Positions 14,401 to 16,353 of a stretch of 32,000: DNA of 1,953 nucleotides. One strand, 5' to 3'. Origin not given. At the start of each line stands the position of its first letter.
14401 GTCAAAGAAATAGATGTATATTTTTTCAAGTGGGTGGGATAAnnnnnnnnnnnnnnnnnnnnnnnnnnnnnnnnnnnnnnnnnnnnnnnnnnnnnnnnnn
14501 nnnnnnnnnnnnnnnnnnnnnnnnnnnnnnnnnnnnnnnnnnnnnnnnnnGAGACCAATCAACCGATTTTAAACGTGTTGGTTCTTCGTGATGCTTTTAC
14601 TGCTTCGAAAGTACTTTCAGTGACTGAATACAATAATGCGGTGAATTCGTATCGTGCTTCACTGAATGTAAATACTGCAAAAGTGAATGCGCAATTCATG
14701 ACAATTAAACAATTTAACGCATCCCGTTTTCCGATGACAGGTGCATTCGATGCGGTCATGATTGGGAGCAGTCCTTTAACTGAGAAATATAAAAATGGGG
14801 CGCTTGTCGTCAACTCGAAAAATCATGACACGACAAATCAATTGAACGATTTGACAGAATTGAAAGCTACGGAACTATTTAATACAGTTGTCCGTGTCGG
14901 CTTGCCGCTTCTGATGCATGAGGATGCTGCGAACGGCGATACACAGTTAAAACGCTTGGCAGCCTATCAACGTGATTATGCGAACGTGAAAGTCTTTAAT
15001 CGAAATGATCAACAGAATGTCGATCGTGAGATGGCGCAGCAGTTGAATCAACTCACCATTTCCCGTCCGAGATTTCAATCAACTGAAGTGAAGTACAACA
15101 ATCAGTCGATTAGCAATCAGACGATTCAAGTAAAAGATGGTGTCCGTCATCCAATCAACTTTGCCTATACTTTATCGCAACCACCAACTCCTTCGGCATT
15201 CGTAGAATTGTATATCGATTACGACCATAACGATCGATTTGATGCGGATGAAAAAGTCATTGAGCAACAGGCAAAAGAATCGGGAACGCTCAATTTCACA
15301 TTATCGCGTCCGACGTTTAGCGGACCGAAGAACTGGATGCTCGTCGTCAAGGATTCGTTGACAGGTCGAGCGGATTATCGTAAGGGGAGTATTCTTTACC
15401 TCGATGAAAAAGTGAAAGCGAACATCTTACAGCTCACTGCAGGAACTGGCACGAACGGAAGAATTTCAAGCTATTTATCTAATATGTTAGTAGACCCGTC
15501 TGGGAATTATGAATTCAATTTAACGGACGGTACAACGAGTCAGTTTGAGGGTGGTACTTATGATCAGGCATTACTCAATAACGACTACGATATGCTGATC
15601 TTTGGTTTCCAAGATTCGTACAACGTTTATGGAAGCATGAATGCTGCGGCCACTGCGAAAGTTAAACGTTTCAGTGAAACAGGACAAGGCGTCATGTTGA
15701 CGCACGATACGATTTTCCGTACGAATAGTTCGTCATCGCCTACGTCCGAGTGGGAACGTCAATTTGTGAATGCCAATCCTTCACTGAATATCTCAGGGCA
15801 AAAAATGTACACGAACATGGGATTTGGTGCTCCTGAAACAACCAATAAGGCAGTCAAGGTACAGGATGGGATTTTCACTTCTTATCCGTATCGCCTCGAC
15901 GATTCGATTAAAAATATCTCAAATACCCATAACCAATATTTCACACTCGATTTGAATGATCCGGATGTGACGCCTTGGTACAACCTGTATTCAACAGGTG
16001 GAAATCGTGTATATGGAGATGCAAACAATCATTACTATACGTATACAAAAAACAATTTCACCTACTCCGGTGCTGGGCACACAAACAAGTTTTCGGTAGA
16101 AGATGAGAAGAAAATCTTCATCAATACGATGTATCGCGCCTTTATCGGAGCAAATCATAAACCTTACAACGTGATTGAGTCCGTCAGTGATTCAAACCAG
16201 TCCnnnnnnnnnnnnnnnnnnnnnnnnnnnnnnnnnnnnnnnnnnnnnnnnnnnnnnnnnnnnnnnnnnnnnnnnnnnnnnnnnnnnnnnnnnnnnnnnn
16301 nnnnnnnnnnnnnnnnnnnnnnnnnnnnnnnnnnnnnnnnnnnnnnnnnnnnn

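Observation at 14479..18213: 1245-aa secreted non-pilin protein beside the minor pilins: candidate monoderm analog of a PilY1-type tip adhesin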

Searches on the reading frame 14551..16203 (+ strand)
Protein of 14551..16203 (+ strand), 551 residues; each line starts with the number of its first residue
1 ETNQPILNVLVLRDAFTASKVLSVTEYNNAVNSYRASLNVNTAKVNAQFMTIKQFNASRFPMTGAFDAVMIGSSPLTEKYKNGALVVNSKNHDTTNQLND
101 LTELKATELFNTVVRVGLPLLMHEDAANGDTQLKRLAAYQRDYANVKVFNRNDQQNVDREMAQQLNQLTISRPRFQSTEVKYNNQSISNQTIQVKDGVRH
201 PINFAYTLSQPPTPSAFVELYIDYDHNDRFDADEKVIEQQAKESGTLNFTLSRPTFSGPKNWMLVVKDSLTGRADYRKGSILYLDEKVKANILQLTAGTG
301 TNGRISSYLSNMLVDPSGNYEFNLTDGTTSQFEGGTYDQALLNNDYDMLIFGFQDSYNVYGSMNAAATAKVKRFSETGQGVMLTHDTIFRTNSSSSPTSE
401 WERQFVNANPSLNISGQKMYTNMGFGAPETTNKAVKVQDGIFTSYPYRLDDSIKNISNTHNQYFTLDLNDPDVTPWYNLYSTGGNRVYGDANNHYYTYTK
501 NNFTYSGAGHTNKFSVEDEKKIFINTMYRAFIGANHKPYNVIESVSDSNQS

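Call 21: find_homologous_proteins(query=A2, max_evalue=0.001)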
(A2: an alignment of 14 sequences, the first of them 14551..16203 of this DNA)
Query A2 (14 sequences) (551 aa, profile of the alignment): 1 proteins with E <= 0.001 among 8000 candidates.
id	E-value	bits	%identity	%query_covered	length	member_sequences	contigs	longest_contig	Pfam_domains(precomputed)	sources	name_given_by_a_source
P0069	6.2e-172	591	33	94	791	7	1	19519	-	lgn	-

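Call 23: find_related_loci(query=A2, collection=genome_contigs, flank=10000)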
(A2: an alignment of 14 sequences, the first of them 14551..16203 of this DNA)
Query A2 (551 aa) in genome_contigs; peptide patterns used: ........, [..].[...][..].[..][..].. (x = any residue, [..] = any of these).
245 stretches matched a pattern; 209 encode a relative of the query (tblastn E <= 1e-3); the best 80 are kept; 80 distinct loci.
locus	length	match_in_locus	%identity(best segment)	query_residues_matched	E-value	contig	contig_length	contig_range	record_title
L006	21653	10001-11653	97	1-551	0e+0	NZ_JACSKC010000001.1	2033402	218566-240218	Exiguobacterium sp. s48 scaffold0, whole genome shotgun sequence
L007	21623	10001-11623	73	2-547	0e+0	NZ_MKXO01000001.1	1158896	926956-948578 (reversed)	Exiguobacterium aurantiacum strain PN47 Scaffold00001, whole genome shotgun sequence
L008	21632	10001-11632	72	2-547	0e+0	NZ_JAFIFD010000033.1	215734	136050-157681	MAG: Exiguobacterium sp. isolate coassembly_bin.71 k141_71540, whole genome shotgun sequence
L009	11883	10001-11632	72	2-547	0e+0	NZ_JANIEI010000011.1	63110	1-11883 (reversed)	Exiguobacterium himgiriensis strain K22_26 NODE_2023_length_63110_cov_236.284803, whole genome shotgun sequence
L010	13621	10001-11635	71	1-547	0e+0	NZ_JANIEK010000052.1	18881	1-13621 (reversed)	Exiguobacterium alkaliphilum strain 12_1 NODE_52_length_18881_cov_134.416613, whole genome shotgun sequence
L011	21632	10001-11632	70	2-547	0e+0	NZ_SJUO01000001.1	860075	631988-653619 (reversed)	Exiguobacterium sp. SL-9 SL-9_1_length_860075_cov_39.5258, whole genome shotgun sequence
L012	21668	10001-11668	59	5-551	0e+0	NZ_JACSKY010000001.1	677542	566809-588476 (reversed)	Exiguobacterium qingdaonense strain S82 scaffold0, whole genome shotgun sequence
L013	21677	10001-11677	56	5-551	0e+0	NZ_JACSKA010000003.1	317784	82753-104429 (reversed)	Exiguobacterium sp. s37 scaffold2, whole genome shotgun sequence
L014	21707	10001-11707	54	1-547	0e+0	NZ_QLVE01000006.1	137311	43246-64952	Exiguobacterium sp. TNDT2 NODE_6_length_137265_cov_37.748886, whole genome shotgun sequence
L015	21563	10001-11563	40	7-538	1e-116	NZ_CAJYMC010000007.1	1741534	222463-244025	MAG: uncultured Exiguobacterium sp. isolate S3C400_SP29, whole genome shotgun sequence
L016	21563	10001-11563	40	7-538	1e-115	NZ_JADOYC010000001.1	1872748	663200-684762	Exiguobacterium abrahamii strain TBG-PICH-001 NODE_1_length_1872670_cov_61.650776, whole genome shotgun sequence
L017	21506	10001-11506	41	40-551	4e-115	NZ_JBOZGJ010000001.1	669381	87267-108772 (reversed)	Exiguobacterium sp. TDN 0502 NODE_1_length_669381_cov_259.801564, whole genome shotgun sequence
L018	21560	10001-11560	39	7-538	2e-113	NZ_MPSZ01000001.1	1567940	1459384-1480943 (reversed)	Exiguobacterium indicum HHS 31 contig00001, whole genome shotgun sequence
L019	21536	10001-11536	40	7-538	2e-113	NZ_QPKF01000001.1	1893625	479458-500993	Exiguobacterium sp. RIT594 1, whole genome shotgun sequence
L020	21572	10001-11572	39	7-551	2e-112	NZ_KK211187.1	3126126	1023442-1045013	Exiguobacterium undae DSM 14481 P397DRAFT_scaffold00001.1, whole genome shotgun sequence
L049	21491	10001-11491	34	20-538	1e-70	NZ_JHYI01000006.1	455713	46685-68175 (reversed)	Alkalihalobacillus bogoriensis ATCC BAA-922 T323DRAFT_scaffold00003.3_C, whole genome shotgun sequence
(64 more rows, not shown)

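Call 32: predict_structure(alignment_id=A2)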
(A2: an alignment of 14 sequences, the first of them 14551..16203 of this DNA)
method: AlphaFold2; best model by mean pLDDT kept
length: 551 residues; sequences in the alignment: 14
mean_pLDDT: 79.5   pTM: 0.82
mean pLDDT of the five models: 79.5, 76.5, 76.1, 75.8, 72.5
residues with pLDDT >= 90: 163; 70-90: 265; 50-70: 81; < 50: 42
segments of 3 or more residues with pLDDT < 50: 1-3, 79-98, 487-492, 541-551
pLDDT, mean of each block of 10 residues (from residue 1): 71 83 81 89 89 84 91 69 33 43 91 94 79 89 93 76 87 90 82 83 93 95 77 88 93 79 93 91 87 83 83 88 91 92 91 65 82 85 71 65 66 65 57 84 83 85 75 84 52 74 82 84 91 62 38 31
secondary structure, 60 per line:
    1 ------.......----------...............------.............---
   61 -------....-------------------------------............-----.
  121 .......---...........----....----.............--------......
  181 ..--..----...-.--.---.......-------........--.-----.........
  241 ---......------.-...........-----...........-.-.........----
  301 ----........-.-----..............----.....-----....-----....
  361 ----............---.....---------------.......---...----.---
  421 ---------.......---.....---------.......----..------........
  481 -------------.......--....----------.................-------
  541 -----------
elements in order: E7-13 H24-38 E45-51 H52-57 E68-71 H103-114 E120-123 H124-127 H131-141 E146-149 H154-166 E175-182 E191-193 E202-208 E216-223 E235-240 E244-249 E258-268 E274-284 E288-296 H305-312 E320-328 H329-333 H338-342 E348-351 H357-360 H365-376 E380-384 H400-406 E430-436 H441-444 E454-460 E473-480 E494-500 E503-506 H517-533

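Call 35: fold_search(model_id=the predicted structure, library=pdb)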
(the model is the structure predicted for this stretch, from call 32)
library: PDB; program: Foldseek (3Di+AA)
matches with E <= 10: 1620; with E <= 0.001: 56
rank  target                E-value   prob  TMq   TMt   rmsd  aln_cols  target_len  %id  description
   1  9npl_C                1.2e-05  1.00  0.14  0.11  15.6       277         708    8  Crystal structure of the inactive conformation of a glycoside hydrolase (CapGH2b - E553Q Mutant) from the GH2 family i (released 2025-11-12)
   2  9npd_B                1.6e-05  1.00  0.14  0.11  17.1       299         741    9  Crystal structure of the inactive conformation of a glycoside hydrolase (CapGH2b - E553Q Mutant) from the GH2 family i (released 2025-11-12)
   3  9npn_F                1.8e-05  1.00  0.15  0.12  11.4       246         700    8  Crystal structure of the inactive conformation of a glycoside hydrolase (CapGH2b - E465A Mutant) from the GH2 family i (released 2025-11-12)
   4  9npn_D                1.8e-05  1.00  0.15  0.12  11.4       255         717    9  Crystal structure of the inactive conformation of a glycoside hydrolase (CapGH2b - E465A Mutant) from the GH2 family i (released 2025-11-12)
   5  9jtz_C                1.9e-05  1.00  0.14  0.28  14.8       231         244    9  Crystal structure of Nir2 C-terminal domain in complex with phosphatidic acid (released 2025-10-15)
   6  9npd_C                3.4e-05  1.00  0.15  0.11  12.1       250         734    9  Crystal structure of the inactive conformation of a glycoside hydrolase (CapGH2b - E553Q Mutant) from the GH2 family i (released 2025-11-12)
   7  9npl_F                3.4e-05  1.00  0.15  0.11  15.7       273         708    8  Crystal structure of the inactive conformation of a glycoside hydrolase (CapGH2b - E553Q Mutant) from the GH2 family i (released 2025-11-12)
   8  9jz1_C                3.6e-05  1.00  0.14  0.28  16.4       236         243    9  Crystal structure of Nir2 C-terminal domain in complex with phosphate (released 2025-10-15)
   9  9np9                  5.1e-05  1.00  0.14  0.11  11.5       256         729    8  Crystal structure of the inactive conformation of a glycoside hydrolase (CapGH2b - E553Q Mutant) from the GH2 family in  (released 2025-11-12)
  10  9npl_E                5.5e-05  1.00  0.15  0.12  13.4       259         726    8  Crystal structure of the inactive conformation of a glycoside hydrolase (CapGH2b - E553Q Mutant) from the GH2 family i (released 2025-11-12)
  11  9npe_B                5.8e-05  1.00  0.15  0.11  11.4       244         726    7  Crystal structure of the inactive conformation of a glycoside hydrolase (CapGH2b) from the GH2 family in the space gro (released 2025-11-12)
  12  9jz1_B                5.8e-05  0.97  0.13  0.25  17.8       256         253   12  Crystal structure of Nir2 C-terminal domain in complex with phosphate (released 2025-10-15)
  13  9jzp_B                6.1e-05  0.99  0.14  0.26  14.6       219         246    8  Crystal structure of Nir2 C-terminal domain (released 2025-10-15)
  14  9npe_E                6.9e-05  1.00  0.15  0.11  11.3       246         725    7  Crystal structure of the inactive conformation of a glycoside hydrolase (CapGH2b) from the GH2 family in the space gro (released 2025-11-12)
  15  9npd_A                6.9e-05  1.00  0.14  0.11  12.1       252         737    9  Crystal structure of the inactive conformation of a glycoside hydrolase (CapGH2b - E553Q Mutant) from the GH2 family i (released 2025-11-12)
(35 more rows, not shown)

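Call 36: search_protein_representatives(alignment_id=A2)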
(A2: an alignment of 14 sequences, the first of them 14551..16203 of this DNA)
Query: 14 sequences, 550 profile positions. Proteins with E-value up to 0.001 (for the whole library): 2104; up to 1e-10: 1745; up to 1e-30: 1057. The best 150 are listed.
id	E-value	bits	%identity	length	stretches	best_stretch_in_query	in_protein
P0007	1.6e-207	707.2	-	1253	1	2-550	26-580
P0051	1.4e-201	687.6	-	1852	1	5-549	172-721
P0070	1.6e-200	684.1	-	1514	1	4-549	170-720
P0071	6.0e-197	672.3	-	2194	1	5-549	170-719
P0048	2.1e-196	670.5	-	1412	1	6-549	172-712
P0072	6.2e-196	669.0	-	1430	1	4-548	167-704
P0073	1.8e-194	664.1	-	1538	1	3-550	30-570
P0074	2.4e-193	660.4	-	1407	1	6-549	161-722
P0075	2.3e-192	657.2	-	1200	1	4-550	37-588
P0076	3.5e-192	656.6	-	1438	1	6-549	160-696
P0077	1.6e-191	654.4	-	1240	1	7-550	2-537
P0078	2.3e-191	653.9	-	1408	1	4-549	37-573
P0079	3.9e-191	653.1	-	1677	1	7-549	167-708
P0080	5.0e-191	652.8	-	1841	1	6-549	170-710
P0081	1.8e-190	650.9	-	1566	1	5-549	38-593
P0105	4.5e-172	590.2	-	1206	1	27-549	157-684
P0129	1.4e-153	529.2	-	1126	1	7-549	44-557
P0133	2.5e-147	508.6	-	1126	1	5-549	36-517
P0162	2.5e-95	336.9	-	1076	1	5-546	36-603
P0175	4.5e-89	316.2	-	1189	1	5-547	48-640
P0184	5.7e-87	309.3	-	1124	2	4-420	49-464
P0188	1.1e-85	305.1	-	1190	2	5-419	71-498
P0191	2.6e-84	300.5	-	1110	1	4-544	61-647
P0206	1.2e-81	291.8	-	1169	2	7-420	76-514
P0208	2.5e-81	290.7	-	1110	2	29-422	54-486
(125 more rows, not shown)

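Call 38: search_solved_structures(query=A2, max_evalue=10, show_alignments=2)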
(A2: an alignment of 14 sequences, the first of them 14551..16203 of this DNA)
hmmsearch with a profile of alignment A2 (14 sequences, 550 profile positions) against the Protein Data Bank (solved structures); distinct sequences matched with E-value up to 10: 1.
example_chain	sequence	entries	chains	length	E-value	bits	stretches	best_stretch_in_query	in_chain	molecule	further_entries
3gi7_A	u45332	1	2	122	0.52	12.3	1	332-378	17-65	Secreted protein of unknown function DUF1311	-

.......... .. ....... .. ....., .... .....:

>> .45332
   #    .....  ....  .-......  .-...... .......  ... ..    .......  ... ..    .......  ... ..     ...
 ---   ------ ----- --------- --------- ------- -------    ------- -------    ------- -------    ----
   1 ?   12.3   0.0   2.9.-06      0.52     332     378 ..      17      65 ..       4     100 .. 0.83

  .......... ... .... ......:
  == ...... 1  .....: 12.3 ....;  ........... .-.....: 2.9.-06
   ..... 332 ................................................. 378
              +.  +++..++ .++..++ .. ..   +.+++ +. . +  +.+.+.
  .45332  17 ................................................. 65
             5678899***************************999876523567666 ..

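Call 49: find_encoding_contigs(protein=P0069, flank=10000, max_places=2)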
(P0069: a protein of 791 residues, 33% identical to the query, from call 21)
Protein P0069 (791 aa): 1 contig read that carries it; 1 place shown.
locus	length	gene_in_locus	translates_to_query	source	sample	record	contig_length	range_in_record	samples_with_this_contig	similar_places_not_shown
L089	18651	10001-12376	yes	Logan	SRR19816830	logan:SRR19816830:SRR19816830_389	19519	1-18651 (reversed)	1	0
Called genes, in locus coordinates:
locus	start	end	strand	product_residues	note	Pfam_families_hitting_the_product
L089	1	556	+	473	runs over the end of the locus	?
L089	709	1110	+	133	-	PF00571:CBS (faint)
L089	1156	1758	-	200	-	PF16800:Endopep_inhib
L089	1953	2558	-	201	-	PF04612:T2SSM (weak), PF04350:PilO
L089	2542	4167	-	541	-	PF11104:PilM_2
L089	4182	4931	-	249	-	PF06750:A24_N_bact, PF01478:Peptidase_A24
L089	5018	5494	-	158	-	PF07963:N_methyl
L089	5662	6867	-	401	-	PF28597:T2SSF_N, PF00482:T2SSF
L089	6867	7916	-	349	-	PF00437:T2SSE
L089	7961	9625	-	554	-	PF05157:MshEN, PF00437:T2SSE, PF13401:AAA_22 (faint)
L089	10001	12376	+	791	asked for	-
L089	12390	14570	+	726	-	PF20597:pAdhesive_15, PF02368:Big_2 (weak)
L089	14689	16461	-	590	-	-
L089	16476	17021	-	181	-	PF07963:N_methyl (weak)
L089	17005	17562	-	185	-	PF07963:N_methyl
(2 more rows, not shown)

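Call 71: search_protein_families(library=pfam, proteins=[P0105], max_evalue=0.01)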
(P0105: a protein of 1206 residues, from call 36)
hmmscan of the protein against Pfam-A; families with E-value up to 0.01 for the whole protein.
P0105 (1206 aa): 4 families
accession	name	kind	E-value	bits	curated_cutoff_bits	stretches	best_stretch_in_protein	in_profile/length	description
PF02368.24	Big_2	-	2.5e-28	98.3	22.8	3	1024-1101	1-79/79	Bacterial Ig-like domain (group 2)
PF16480.10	DUF5057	-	1.9e-21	77.4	27.9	1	230-531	1-378/378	Domain of unknown function (DUF5057)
PF21461.3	HL_N-beta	-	3.2e-07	30.5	27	1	1057-1099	12-53/57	Hyaluronate lyase, N-terminal beta-sheet domain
PF06283.17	ThuA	-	4.8e-06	27.4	33.4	1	491-659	50-199/209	Trehalose utilisation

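Call 77: search_protein_families(library=pfam, proteins=[L049:9887-13483:+, L049:13775-14659:+, L049:14963-15442:+, L049:15557-16018:+, L049:16117-16677:+, L049:18144-18617:+, L049:18769-19200:+, L049:19477-20289:+], max_evalue=0.01)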
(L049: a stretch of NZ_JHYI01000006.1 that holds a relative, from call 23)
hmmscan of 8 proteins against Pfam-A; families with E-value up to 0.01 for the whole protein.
L049:9887-13483:+ (1198 aa): 3 families
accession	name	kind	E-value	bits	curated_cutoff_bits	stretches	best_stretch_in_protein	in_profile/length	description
PF16480.10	DUF5057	-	2.4e-23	83.6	27.9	1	235-396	190-378/378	Domain of unknown function (DUF5057)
PF02368.24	Big_2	-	8.7e-17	61.3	22.8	3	933-988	14-71/79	Bacterial Ig-like domain (group 2)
PF25354.1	Ig_NUP210_16th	-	0.0047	16.8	27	0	951-984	28-62/72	NUP210-like, Ig-like domain 16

L049:13775-14659:+ (294 aa): 5 families
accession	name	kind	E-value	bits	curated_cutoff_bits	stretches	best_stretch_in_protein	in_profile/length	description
PF12796.13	Ank_2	-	3.5e-70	233.1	27.3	6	181-264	9-88/90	Ankyrin repeats (3 copies)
PF00023.36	Ank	-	1.7e-37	125.8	21.1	3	200-233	1-32/33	Ankyrin repeat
PF13637.12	Ank_4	-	9.5e-29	99.3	22.7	3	106-156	1-50/50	Ankyrin repeats (many copies)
PF13857.12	Ank_5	-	2.1e-26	92.1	27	3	226-276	6-56/56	Ankyrin repeats (many copies)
PF13606.12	Ank_3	-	4.2e-23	79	22.3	2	169-195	2-28/30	Ankyrin repeat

L049:14963-15442:+ (159 aa): 3 families
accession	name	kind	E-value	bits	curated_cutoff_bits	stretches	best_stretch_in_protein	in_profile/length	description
PF14568.11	SUKH_6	-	1.8e-19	70.8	27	1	38-149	3-119/119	SMI1-KNR4 cell-wall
PF09346.15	SMI1_KNR4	-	5.7e-14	53.2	25.4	1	33-150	1-124/125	SMI1 / KNR4 family (SUKH-1)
PF14567.11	SUKH_5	-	4.4e-06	27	27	1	33-151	21-139/142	SMI1-KNR4 cell-wall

L049:15557-16018:+ (153 aa): 0 families

L049:16117-16677:+ (186 aa): 2 families
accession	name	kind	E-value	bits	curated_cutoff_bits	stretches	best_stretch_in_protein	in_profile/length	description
PF13419.12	HAD_2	-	0.00013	22.6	23.8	1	51-168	61-176/178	Haloacid dehalogenase-like hydrolase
PF00702.32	Hydrolase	-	0.0017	19.3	26.4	1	38-164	51-191/191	haloacid dehalogenase-like hydrolase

L049:18144-18617:+ (157 aa): 5 families
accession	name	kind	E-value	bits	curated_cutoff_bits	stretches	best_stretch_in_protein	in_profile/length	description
PF00583.31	Acetyltransf_1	-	1.1e-16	61.5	20.7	1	43-146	22-116/116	Acetyltransferase (GNAT) family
PF13508.13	Acetyltransf_7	-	2.1e-11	44.5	27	1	55-145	2-81/84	Acetyltransferase (GNAT) domain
PF13673.13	Acetyltransf_10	-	9.5e-11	42.2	23.6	1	38-152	13-113/128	Acetyltransferase (GNAT) domain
PF13420.13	Acetyltransf_4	-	0.0018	18.8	24.3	1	6-149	2-137/155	Acetyltransferase (GNAT) domain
PF24553.2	Rv0428c_C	-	0.0067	16.6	27.2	1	86-147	156-216/224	Probable histone acetyltransferase Rv0428c C-terminal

L049:18769-19200:+ (143 aa): 7 families
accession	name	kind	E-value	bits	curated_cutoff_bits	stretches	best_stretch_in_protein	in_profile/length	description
PF00583.31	Acetyltransf_1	-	8.2e-10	39.4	20.7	1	16-121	4-116/116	Acetyltransferase (GNAT) family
PF13508.13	Acetyltransf_7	-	1.8e-07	31.9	27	1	42-122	2-83/84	Acetyltransferase (GNAT) domain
PF13673.13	Acetyltransf_10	-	3e-07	30.9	23.6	1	33-126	19-112/128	Acetyltransferase (GNAT) domain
PF13527.13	Acetyltransf_9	-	2.3e-06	28.1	25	1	9-98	3-103/127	Acetyltransferase (GNAT) domain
PF13302.13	Acetyltransf_3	-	0.0012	20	25.4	1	36-122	41-138/138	Acetyltransferase (GNAT) domain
PF13880.12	Acetyltransf_13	-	0.0028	17.9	22.8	1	70-93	7-30/69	ESCO1/2 acetyl-transferase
PF01853.24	MOZ_SAS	-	0.0062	16.6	32.2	1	52-129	62-138/180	MOZ/SAS family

L049:19477-20289:+ (270 aa): 2 families
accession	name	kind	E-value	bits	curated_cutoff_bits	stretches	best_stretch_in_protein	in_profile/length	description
PF01636.29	APH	-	1.2e-12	48.6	23.2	1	6-182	33-212/239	Phosphotransferase enzyme family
PF22100.1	VtrA_C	-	0.003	18.2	27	0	207-242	24-60/87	VtrA C-terminal periplasmic domain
